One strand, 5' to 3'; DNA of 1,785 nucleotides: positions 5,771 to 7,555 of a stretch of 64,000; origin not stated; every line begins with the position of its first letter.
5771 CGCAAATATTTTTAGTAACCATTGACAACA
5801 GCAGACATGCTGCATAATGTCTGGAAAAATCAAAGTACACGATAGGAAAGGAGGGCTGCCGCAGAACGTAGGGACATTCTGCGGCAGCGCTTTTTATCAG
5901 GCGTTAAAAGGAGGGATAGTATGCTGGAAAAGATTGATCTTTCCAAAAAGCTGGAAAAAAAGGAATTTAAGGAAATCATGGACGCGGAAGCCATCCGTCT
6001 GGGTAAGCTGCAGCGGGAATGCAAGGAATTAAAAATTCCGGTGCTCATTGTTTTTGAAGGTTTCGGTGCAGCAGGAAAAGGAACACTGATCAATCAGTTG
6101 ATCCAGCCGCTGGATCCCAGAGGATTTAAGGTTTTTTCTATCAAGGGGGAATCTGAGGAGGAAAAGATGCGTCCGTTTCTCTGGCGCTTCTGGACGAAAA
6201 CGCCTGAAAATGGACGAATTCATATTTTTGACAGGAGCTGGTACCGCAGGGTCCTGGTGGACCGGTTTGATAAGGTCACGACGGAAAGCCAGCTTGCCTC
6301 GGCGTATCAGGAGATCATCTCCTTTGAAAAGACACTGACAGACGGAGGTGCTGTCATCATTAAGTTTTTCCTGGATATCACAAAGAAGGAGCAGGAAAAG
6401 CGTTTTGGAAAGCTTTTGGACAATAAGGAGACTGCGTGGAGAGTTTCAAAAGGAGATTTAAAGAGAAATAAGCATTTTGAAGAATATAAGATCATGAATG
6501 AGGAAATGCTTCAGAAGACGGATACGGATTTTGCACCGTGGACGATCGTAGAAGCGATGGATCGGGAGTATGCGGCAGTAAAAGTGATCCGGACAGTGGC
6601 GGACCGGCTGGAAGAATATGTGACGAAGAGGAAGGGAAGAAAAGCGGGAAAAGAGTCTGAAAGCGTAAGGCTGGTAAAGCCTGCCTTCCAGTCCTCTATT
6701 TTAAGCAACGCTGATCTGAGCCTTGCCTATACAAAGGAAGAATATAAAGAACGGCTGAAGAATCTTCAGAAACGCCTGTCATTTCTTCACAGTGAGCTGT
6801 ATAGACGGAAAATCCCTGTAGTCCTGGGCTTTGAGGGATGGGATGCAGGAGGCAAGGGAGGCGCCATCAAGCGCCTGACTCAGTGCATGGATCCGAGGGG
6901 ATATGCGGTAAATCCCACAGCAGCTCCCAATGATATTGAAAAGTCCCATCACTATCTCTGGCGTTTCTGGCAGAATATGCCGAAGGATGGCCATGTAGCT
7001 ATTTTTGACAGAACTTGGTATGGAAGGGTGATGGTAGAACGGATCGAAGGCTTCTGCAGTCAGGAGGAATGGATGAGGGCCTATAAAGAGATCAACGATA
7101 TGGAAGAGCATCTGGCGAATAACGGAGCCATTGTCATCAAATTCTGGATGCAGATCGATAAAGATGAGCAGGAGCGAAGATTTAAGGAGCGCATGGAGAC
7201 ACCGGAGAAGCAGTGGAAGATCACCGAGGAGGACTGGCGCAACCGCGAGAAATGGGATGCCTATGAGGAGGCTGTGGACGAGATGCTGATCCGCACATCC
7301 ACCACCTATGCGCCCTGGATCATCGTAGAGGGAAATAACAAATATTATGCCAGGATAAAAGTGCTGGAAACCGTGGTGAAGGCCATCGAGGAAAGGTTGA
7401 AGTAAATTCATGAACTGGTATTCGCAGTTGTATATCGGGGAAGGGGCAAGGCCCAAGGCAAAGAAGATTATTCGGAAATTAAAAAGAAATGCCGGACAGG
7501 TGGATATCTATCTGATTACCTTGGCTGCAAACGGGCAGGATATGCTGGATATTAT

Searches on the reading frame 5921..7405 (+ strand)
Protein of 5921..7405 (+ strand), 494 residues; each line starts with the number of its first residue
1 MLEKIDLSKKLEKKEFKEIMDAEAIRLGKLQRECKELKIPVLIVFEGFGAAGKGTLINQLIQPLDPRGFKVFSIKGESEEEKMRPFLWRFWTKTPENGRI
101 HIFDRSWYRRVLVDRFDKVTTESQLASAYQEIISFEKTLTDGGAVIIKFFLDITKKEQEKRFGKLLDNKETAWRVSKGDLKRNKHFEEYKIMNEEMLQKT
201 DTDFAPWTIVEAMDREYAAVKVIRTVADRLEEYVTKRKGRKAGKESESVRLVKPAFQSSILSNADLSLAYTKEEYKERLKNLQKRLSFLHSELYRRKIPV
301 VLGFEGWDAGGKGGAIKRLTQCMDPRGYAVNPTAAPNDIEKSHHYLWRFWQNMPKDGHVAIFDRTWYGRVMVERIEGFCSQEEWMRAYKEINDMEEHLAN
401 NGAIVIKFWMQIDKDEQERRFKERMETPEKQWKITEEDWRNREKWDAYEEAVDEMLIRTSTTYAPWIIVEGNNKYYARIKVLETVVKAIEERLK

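Call 91: search_protein_families(library=pfam, proteins=[window:5921-7405:+], max_evalue=0.00001)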
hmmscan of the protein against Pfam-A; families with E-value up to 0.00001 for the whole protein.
window:5921-7405:+ (494 aa): 1 family
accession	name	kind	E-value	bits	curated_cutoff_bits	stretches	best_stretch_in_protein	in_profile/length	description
PF03976.20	PPK2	-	4.4e-149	494.7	22.3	2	271-492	3-224/229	Polyphosphate kinase 2 (PPK2)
